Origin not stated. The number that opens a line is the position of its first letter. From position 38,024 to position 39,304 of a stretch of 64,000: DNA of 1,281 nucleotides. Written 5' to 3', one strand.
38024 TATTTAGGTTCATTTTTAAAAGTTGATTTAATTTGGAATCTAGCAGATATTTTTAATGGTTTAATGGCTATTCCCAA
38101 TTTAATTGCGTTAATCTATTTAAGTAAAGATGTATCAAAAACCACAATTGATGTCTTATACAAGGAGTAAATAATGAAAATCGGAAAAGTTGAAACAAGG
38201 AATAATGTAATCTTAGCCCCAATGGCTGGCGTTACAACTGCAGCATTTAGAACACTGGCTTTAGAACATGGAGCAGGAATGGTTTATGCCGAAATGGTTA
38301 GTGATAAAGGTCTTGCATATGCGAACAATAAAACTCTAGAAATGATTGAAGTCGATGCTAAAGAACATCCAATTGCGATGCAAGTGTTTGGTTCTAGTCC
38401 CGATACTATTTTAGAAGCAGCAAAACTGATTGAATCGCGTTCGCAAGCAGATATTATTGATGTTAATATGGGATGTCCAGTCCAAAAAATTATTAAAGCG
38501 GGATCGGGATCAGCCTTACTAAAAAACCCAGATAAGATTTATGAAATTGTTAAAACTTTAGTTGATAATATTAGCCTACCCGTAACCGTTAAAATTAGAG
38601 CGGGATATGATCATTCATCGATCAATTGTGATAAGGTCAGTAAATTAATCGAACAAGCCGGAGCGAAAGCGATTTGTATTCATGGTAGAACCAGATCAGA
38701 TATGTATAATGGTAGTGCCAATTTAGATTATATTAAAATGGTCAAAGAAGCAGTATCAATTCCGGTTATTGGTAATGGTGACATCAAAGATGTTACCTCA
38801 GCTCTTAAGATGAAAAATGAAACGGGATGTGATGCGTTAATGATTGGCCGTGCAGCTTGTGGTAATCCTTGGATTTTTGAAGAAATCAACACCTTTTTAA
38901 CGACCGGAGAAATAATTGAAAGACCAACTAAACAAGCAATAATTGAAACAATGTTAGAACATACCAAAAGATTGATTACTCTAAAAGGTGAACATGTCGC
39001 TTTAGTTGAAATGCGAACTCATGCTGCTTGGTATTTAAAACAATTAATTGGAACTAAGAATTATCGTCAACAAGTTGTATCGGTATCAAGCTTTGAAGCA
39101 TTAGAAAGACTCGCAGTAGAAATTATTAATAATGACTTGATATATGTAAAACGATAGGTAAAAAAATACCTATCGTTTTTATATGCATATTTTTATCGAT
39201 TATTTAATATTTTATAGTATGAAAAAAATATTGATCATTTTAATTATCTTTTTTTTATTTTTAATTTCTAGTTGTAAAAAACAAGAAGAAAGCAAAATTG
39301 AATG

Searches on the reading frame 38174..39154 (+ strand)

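Call 20: search_protein_families(library=pfam, proteins=[window:38174-39154:+], max_evalue=0.001)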
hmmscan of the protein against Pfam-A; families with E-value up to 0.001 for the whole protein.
window:38174-39154:+ (327 aa): 2 families
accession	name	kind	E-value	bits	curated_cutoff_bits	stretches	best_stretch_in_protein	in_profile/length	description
PF01207.24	Dus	-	3e-91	306.2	20.4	1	13-307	1-295/311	Dihydrouridine synthase (Dus)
PF00977.27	His_biosynth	-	0.0001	22.3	23.6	1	111-227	101-221/228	Histidine biosynthesis protein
